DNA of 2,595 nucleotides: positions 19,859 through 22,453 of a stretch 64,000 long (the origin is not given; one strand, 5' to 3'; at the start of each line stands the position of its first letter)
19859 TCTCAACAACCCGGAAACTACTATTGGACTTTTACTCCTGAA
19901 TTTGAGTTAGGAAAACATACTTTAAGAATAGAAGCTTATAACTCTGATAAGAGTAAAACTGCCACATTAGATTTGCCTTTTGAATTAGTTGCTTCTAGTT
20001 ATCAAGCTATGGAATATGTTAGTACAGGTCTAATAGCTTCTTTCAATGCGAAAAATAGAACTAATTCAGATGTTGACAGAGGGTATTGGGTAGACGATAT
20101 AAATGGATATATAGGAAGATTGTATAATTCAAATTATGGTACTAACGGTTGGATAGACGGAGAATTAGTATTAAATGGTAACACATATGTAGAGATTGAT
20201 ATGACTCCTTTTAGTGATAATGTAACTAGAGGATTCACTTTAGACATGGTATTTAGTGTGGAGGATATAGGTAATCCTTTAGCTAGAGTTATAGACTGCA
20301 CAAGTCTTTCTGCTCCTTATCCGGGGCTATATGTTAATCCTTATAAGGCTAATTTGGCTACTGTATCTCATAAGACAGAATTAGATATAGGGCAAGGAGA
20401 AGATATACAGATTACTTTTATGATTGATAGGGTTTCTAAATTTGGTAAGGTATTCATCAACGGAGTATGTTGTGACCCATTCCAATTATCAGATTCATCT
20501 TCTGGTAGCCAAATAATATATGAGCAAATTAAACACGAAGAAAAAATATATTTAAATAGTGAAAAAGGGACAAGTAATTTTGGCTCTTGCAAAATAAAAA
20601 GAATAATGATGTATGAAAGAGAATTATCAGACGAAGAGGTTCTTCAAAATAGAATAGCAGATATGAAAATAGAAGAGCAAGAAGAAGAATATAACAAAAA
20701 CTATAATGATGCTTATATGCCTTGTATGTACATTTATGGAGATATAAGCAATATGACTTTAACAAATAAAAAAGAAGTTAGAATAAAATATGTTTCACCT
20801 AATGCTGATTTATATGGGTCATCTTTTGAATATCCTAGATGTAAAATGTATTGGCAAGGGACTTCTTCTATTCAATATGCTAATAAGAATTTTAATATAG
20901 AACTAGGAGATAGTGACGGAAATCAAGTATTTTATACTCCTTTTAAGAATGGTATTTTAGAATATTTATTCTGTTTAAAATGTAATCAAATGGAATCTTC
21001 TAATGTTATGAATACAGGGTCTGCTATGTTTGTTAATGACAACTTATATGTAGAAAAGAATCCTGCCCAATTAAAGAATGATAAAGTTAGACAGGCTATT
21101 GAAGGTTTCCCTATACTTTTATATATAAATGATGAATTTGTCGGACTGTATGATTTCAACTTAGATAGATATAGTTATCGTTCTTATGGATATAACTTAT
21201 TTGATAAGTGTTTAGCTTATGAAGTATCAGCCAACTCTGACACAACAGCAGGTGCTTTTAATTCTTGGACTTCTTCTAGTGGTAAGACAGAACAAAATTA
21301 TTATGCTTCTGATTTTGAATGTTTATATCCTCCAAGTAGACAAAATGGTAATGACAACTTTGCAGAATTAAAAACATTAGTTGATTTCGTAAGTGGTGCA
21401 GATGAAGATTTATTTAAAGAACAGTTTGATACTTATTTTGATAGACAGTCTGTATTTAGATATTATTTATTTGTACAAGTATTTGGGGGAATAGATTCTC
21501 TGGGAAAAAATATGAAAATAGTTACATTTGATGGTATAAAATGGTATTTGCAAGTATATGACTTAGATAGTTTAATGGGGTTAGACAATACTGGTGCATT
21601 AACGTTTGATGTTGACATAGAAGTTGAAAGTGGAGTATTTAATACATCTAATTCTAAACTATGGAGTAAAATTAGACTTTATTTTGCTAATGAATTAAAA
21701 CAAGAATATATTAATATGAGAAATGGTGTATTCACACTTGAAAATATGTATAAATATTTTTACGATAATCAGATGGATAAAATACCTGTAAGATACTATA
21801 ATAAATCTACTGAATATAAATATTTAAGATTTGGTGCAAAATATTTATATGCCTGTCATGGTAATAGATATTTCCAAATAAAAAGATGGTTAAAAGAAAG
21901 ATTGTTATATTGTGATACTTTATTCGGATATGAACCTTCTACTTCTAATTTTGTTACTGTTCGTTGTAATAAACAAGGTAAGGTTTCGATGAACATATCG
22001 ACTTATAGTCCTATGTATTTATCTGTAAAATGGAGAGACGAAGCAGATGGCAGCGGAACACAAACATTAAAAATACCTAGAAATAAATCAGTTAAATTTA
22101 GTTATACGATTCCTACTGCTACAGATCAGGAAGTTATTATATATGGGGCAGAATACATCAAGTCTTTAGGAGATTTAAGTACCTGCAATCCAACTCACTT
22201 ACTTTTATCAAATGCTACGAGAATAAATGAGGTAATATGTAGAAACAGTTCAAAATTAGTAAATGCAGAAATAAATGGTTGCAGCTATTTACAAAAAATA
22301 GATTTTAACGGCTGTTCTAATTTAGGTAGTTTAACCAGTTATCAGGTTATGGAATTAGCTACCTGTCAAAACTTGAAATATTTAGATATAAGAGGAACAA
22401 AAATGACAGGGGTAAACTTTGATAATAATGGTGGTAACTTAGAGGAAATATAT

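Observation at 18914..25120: A giant 2068-aa tail-module protein combines LamG-like, CotH-kinase-like and extensive leucine-rich-repeat regions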

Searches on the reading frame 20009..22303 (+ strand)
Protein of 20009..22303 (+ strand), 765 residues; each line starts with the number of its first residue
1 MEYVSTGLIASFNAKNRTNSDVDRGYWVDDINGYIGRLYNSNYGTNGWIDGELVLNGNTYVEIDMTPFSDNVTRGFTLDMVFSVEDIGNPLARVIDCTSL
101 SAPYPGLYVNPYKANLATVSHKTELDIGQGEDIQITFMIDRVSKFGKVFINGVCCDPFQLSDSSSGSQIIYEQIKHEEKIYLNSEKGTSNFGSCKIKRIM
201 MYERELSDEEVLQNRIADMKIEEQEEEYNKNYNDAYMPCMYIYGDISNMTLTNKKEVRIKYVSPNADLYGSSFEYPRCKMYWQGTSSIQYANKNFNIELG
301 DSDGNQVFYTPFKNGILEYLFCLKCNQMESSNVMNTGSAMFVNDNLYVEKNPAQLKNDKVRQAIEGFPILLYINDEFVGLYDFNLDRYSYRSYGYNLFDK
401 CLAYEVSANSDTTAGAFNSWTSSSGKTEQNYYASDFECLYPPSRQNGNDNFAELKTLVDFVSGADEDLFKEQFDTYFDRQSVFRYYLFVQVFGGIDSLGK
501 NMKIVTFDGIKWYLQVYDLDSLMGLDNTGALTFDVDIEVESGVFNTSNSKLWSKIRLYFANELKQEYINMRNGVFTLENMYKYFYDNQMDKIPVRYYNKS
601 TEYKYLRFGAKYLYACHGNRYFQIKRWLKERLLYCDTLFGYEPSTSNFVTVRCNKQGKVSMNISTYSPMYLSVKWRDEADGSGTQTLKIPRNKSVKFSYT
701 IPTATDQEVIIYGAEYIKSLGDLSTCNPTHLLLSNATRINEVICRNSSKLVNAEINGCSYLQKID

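Call 49: predict_structure(alignment_id=A2)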
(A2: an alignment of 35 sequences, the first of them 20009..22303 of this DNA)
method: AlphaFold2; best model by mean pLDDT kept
length: 765 residues; sequences in the alignment: 35
mean_pLDDT: 92.1   pTM: 0.90
mean pLDDT of the five models: 92.1, 92.0, 91.4, 88.7, 88.6
residues with pLDDT >= 90: 602; 70-90: 153; 50-70: 10; < 50: 0
segments of 3 or more residues with pLDDT < 50: none
pLDDT, mean of each block of 10 residues (from residue 1): 95 95 95 96 91 95 96 96 93 96 95 95 91 97 95 95 85 96 97 97 97 95 92 89 93 94 93 96 68 91 94 92 80 85 92 94 92 94 91 95 89 92 93 93 90 96 97 97 95 83 92 88 80 87 84 94 96 93 91 93 90 87 93 95 90 92 95 90 93 93 89 94 92 95 89 92 89
secondary structure, 60 per line:
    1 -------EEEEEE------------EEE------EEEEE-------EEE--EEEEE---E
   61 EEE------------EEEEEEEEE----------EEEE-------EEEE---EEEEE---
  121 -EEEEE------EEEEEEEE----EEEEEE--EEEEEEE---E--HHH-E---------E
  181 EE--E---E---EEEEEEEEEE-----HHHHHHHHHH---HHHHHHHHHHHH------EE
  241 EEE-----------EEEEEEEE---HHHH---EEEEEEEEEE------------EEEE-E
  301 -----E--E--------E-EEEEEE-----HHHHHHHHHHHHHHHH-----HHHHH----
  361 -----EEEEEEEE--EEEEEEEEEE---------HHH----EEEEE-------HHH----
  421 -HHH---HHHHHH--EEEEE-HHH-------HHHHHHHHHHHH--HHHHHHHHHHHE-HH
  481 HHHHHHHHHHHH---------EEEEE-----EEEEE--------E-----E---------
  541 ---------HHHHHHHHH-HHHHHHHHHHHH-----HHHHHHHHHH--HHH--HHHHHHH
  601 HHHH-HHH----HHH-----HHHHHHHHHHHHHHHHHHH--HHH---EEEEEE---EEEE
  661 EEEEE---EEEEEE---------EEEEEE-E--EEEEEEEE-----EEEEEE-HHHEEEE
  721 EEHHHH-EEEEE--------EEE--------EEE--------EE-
elements in order (helices of 4 or more, strands of 3 or more residues): E8-13 E26-28 E35-39 E47-49 E52-56 E60-63 E76-84 E95-98 E106-109 E113-117 E122-126 E133-140 E145-150 E153-159 E180-182 E193-202 H208-217 H221-232 E239-243 E255-262 H266-269 E273-282 E295-298 E320-325 H331-346 H352-356 E366-373 E376-385 E402-406 H428-433 E436-440 H452-463 H466-476 H479-492 E502-506 E512-516 H550-558 H560-571 H577-586 H594-604 H621-639 E648-653 E657-665 E669-674 E684-689 E694-701 E707-712 E717-722 H723-726 E728-732 E741-743 E752-754

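Call 52: fold_search(model_id=the predicted structure, library=pdb)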
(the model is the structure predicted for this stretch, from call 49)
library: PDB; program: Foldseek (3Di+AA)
matches with E <= 10: 1511; with E <= 0.001: 286
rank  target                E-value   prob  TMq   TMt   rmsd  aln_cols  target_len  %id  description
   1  5jda                  1.7e-13  1.00  0.36  0.70   5.8       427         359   11  Bacillus cereus CotH kinase plus Mg2+/AMP (released 2016-05-18)
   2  5jd9                  2.8e-13  1.00  0.36  0.72   5.5       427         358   13  Bacillus cereus CotH kinase (released 2016-05-18)
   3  7qpt_A                3.7e-10  1.00  0.21  0.36  16.8       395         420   13  Botulinum neurotoxin A4 cell binding domain in complex with GD1a oligosaccharide (released 2022-03-16)
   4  5mk8_A                4.8e-10  1.00  0.20  0.34  17.4       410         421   12  Crystal structure of the receptor-binding domain of the FA hybrid Clostridium botulinum neurotoxin (released 2018-03-28)
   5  5moy_A                5.6e-10  1.00  0.21  0.36  17.4       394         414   13  Crystal structure of the BoNT/A2 receptor-binding domain in complex with the luminal domain of its neuronal receptor S (released 2017-03-15)
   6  6f0o                  6.2e-10  1.00  0.21  0.36  17.7       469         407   12  Botulinum neurotoxin A3 Hc domain (released 2018-01-10)
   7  7z5s_AAA              6.5e-10  1.00  0.22  0.37  16.3       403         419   12  Crystal Structure of botulinum neurotoxin A2 cell binding domain in complex with GD1a (released 2022-06-08)
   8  7qpt_B                6.9e-10  1.00  0.20  0.36  16.3       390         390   13  Botulinum neurotoxin A4 cell binding domain in complex with GD1a oligosaccharide (released 2022-03-16)
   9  4iqp                  7.6e-10  1.00  0.21  0.35  16.8       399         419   12  Crystal Structure of HCRA-W1266A (released 2013-05-29)
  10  6twp                  8.9e-10  1.00  0.20  0.35  16.9       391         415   12  Binding domain of BoNT/A5 (released 2020-07-22)
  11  6f0p                  1.3e-09  1.00  0.21  0.37  16.6       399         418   14  Botulinum neurotoxin A4 Hc domain (released 2018-01-10)
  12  7z5s_BBB              1.3e-09  1.00  0.20  0.35  15.8       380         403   13  Crystal Structure of botulinum neurotoxin A2 cell binding domain in complex with GD1a (released 2022-06-08)
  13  5jmc_G                1.4e-09  1.00  0.21  0.36  17.6       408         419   12  Receptor binding domain of Botulinum neurotoxin A in complex with rat SV2C (released 2016-06-15)
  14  6thy_AAA              1.7e-09  1.00  0.20  0.35  16.1       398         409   12  Botulinum neurotoxin A3 Hc domain in complex with GD1a (released 2020-01-29)
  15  8rvi_A                1.7e-09  1.00  0.21  0.36  17.0       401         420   12  Structure of the binding domain of BoNT/A mutant H1253K in complex with the GM1a ganglioside receptor (released 2025-02-12)
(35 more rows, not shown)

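Call 80: fold_search(model_id=the predicted structure, library=viral)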
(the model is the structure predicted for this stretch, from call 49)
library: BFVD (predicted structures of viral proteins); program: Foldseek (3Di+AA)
matches with E <= 10: 1582; with E <= 0.001: 443
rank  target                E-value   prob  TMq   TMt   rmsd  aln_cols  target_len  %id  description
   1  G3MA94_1              6.3e-63  1.00  0.77  0.58   2.7       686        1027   32  Gp353 [Bacillus phage G]
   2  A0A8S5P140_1          2.6e-38  1.00  0.64  0.47   4.4       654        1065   23  Spore coat protein H kinase fold, TRANSFERASE [Myoviridae sp. ctrCp2]
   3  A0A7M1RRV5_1          5.6e-38  1.00  0.70  0.42   5.5       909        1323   18  Internalin-like protein [uncultured phage cr52_1]
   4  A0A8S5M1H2            1.9e-35  1.00  0.55  0.44   4.5       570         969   23  Uncharacterized protein [Siphoviridae sp. ctLAw30]
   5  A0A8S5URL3            2.0e-29  1.00  0.57  0.34   5.2       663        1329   18  Uncharacterized protein (Fragment) [Siphoviridae sp. ctg6c78]
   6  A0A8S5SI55            5.7e-28  1.00  0.45  0.48  18.1       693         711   18  CotH kinase protein [Siphoviridae sp. ctHAs12]
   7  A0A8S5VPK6            1.4e-25  1.00  0.46  0.51  13.0       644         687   17  (no name in the UniProt tables at hand)
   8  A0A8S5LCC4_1          1.4e-24  1.00  0.43  0.30   4.7       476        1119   20  Spore coat protein [Siphoviridae sp. cttU829]
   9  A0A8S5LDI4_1          2.4e-23  1.00  0.49  0.37   4.8       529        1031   17  Leucine-rich repeat protein [Siphoviridae sp. ctCCX1]
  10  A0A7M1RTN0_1          6.3e-22  1.00  0.38  0.28   6.4       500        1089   16  Uncharacterized protein [uncultured phage cr272_1]
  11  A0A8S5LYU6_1          2.0e-20  1.00  0.47  0.37   6.2       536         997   17  DUF1566 domain-containing protein [Siphoviridae sp. ctkcl3]
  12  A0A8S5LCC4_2          1.1e-18  1.00  0.36  0.26   6.8       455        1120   21  Spore coat protein [Siphoviridae sp. cttU829]
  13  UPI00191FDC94         1.1e-15  1.00  0.43  0.52   9.9       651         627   16  (no name look-up for this kind of identifier)
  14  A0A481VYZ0            6.8e-14  1.00  0.36  0.31  14.5       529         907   12  (no name in the UniProt tables at hand)
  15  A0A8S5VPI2            1.0e-13  1.00  0.27  0.30   3.0       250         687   20  (no name in the UniProt tables at hand)
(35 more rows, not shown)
